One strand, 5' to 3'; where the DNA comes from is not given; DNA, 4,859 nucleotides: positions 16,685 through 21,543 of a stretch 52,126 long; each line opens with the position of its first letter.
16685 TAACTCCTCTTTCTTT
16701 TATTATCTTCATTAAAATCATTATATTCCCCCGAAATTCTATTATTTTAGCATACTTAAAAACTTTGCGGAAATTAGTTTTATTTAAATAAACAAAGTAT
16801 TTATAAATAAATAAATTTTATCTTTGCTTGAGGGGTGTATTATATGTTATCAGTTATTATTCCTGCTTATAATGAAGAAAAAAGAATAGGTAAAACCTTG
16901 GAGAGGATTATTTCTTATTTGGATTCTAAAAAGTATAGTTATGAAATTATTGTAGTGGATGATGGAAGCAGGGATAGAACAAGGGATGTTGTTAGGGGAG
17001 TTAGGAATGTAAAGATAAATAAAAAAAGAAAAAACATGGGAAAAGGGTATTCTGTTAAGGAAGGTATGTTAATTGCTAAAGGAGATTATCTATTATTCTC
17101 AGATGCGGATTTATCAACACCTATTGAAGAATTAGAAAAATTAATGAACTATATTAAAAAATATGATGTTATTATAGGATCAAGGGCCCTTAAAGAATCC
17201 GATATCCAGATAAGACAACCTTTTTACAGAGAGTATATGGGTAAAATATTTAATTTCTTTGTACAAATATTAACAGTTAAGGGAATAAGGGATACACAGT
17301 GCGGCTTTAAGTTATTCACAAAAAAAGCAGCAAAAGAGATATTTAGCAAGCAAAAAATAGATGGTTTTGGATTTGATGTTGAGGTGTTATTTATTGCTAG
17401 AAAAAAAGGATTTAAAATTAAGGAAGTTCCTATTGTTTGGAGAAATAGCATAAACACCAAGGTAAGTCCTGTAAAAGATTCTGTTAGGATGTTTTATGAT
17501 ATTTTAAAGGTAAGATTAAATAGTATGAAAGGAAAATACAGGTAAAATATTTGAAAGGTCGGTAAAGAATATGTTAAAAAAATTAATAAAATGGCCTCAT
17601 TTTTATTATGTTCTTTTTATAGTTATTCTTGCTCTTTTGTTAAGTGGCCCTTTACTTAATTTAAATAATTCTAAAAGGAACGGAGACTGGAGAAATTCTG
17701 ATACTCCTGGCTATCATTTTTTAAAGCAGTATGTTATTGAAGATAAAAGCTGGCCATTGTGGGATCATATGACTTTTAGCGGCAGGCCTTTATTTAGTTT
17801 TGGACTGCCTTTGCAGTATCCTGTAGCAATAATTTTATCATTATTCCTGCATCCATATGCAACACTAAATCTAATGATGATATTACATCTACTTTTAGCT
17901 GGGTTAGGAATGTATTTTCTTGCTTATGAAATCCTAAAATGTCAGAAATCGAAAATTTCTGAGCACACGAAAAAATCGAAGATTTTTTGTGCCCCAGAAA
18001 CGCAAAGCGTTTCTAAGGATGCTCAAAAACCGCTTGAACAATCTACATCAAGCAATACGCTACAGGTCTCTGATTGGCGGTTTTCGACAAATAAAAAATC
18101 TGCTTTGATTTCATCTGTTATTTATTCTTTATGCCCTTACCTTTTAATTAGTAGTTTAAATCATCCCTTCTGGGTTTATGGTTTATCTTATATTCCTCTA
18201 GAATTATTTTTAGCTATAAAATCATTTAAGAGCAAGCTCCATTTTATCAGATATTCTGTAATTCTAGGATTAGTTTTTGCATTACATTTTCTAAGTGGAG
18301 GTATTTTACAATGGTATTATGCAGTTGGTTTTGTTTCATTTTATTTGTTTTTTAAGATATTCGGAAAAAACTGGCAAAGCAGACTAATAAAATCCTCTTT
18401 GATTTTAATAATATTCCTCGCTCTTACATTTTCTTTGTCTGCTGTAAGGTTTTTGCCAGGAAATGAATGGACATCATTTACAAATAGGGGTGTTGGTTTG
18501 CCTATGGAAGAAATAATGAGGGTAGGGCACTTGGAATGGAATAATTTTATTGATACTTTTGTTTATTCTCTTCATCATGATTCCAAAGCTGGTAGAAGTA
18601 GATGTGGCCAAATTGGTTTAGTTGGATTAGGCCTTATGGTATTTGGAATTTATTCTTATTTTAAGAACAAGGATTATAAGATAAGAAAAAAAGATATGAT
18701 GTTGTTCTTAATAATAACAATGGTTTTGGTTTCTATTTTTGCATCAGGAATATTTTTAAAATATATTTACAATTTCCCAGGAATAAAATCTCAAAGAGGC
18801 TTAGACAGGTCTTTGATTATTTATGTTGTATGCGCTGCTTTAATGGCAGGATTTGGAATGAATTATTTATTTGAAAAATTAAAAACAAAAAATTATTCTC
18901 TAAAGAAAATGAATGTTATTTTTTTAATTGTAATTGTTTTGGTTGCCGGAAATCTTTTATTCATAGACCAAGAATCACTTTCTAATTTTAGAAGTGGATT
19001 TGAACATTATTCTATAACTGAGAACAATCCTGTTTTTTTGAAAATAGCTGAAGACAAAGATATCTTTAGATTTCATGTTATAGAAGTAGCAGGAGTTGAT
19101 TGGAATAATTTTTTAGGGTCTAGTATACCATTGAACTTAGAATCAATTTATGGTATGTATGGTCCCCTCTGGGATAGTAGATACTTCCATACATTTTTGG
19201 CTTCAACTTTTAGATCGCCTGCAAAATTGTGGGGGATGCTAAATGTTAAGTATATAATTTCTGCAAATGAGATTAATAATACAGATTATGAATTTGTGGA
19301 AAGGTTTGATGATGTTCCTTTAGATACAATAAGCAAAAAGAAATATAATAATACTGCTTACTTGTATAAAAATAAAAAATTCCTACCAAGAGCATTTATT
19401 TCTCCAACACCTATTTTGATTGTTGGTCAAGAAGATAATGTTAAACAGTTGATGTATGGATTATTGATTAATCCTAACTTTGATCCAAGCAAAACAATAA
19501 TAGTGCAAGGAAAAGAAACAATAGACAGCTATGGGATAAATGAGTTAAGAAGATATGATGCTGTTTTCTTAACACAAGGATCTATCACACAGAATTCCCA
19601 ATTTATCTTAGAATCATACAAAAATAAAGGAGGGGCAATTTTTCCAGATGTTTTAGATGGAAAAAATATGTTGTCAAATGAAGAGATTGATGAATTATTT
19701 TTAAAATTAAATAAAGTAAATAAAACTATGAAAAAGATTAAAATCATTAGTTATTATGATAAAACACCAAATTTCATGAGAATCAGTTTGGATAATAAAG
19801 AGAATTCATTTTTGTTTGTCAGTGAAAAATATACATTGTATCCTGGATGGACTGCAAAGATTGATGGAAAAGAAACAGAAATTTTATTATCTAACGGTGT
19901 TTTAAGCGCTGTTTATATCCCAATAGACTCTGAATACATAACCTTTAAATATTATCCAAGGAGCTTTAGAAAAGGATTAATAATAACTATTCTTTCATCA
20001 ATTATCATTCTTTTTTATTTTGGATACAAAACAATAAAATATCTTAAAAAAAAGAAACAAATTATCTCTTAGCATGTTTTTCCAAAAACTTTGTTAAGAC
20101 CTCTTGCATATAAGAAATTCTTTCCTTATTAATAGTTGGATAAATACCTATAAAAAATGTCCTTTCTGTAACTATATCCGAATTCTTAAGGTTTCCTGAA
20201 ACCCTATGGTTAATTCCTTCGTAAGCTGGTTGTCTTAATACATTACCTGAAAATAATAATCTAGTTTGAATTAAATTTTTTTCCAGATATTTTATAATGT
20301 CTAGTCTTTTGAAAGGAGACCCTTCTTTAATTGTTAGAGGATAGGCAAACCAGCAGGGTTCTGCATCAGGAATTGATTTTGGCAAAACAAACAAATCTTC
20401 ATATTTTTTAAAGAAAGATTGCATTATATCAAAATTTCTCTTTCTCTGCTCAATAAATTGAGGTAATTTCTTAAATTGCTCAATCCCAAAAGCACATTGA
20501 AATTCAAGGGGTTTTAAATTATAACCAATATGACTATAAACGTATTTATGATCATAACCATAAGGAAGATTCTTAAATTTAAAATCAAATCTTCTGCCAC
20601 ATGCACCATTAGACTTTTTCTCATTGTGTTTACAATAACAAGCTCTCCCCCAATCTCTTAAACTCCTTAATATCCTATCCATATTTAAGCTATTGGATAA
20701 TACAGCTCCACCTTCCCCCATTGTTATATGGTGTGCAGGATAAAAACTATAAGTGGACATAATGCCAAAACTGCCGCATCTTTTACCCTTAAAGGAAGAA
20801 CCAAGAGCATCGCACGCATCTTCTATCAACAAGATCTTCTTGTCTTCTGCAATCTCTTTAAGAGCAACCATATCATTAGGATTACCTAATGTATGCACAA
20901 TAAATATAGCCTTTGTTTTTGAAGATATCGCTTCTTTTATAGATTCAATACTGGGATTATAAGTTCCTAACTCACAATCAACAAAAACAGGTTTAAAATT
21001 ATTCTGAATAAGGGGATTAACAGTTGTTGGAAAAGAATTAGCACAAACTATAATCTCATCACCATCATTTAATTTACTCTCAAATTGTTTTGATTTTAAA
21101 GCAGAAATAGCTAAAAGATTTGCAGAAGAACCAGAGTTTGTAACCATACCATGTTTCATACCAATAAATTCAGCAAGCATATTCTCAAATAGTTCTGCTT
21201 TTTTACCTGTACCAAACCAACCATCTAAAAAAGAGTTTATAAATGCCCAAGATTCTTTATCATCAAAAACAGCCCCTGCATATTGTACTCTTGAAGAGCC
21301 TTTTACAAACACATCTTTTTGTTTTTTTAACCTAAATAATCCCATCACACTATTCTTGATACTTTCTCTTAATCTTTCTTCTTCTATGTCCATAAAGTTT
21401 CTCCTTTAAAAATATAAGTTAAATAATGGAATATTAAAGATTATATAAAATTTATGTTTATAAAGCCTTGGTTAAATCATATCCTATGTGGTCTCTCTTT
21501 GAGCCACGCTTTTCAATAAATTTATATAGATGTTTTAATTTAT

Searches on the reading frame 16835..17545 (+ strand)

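Call 19: search_protein_families(library=pfam, proteins=[window:16835-17545:+], max_evalue=0.001)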
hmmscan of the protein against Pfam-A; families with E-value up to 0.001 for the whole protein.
window:16835-17545:+ (236 aa): 4 families
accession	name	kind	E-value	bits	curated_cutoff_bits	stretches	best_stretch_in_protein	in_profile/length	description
PF00535.33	Glycos_transf_2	-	4.2e-34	118.3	23.3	1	6-170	1-168/168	Glycosyl transferase family 2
PF10111.15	Glyco_tranf_2_2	-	7.1e-10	39.3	27.3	1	6-108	1-107/276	Glycosyltransferase like family 2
PF13641.12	Glyco_tranf_2_3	-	1.6e-08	35.3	27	1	5-199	3-205/230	Glycosyltransferase like family 2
PF13704.12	Glyco_tranf_2_4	-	0.00071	20.5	27.5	0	22-92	7-81/98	Glycosyl transferase family 2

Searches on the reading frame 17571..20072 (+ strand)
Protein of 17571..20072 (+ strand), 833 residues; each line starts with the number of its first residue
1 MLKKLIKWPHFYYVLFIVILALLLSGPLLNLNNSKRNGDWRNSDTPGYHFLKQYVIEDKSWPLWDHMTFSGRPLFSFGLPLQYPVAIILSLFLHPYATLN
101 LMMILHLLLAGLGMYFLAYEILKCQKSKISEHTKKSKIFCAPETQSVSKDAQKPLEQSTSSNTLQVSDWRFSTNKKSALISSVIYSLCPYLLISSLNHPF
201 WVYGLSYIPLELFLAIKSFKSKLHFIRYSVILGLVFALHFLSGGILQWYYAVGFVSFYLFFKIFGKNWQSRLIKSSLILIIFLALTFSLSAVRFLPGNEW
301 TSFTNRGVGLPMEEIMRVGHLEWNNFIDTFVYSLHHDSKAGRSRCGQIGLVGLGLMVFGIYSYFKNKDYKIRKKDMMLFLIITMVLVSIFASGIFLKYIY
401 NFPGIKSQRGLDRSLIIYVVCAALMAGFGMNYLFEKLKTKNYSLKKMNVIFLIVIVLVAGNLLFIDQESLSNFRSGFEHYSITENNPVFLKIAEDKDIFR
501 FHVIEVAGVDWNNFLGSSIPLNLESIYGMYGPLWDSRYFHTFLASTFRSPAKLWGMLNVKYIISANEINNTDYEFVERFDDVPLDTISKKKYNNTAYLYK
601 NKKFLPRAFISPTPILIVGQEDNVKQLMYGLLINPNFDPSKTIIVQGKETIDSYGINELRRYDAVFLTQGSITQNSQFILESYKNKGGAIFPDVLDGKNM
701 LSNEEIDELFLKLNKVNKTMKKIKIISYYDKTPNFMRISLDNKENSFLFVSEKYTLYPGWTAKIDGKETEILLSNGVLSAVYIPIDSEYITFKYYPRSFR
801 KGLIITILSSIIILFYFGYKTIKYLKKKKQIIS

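Call 7: search_protein_families(library=pfam, proteins=[window:17571-20072:+], max_evalue=0.001)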
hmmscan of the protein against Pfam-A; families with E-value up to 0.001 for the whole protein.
window:17571-20072:+ (833 aa): 1 family
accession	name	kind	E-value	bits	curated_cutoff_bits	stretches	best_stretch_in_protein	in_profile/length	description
PF09586.16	YfhO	-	3e-13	49.5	28.5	1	712-806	740-835/835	Bacterial membrane protein YfhO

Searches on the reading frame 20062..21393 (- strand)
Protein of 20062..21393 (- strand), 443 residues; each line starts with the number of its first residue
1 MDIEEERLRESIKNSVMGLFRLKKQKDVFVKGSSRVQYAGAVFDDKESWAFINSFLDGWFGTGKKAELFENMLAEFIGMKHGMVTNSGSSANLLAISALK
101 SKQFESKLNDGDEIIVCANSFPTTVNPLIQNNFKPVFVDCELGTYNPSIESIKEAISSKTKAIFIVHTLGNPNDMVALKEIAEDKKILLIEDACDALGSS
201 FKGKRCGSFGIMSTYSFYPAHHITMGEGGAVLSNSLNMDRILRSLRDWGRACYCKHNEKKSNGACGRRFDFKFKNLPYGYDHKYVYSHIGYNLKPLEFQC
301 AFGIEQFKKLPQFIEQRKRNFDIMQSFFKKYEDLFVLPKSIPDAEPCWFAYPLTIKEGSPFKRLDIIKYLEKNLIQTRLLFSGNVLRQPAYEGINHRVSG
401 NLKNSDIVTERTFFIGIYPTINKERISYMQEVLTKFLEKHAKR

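Call 7: search_protein_families(library=pfam, proteins=[window:20062-21393:-], max_evalue=0.001)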
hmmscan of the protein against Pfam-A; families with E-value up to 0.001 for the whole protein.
window:20062-21393:- (443 aa): 4 families
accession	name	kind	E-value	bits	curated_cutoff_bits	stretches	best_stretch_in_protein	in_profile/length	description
PF01041.23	DegT_DnrJ_EryC1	-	1.5e-85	288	19.8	1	55-431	15-357/360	DegT/DnrJ/EryC1/StrS aminotransferase family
PF01053.26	Cys_Met_Meta_PP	-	2.5e-06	26.7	27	1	67-194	55-175/381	Cys/Met metabolism PLP-dependent enzyme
PF01212.27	Beta_elim_lyase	-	0.00026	20.8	27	1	61-194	29-170/288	Beta-eliminating lyase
PF00155.27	Aminotran_1_2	-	0.00033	20.4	19.7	1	67-172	45-158/361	Aminotransferase class I and II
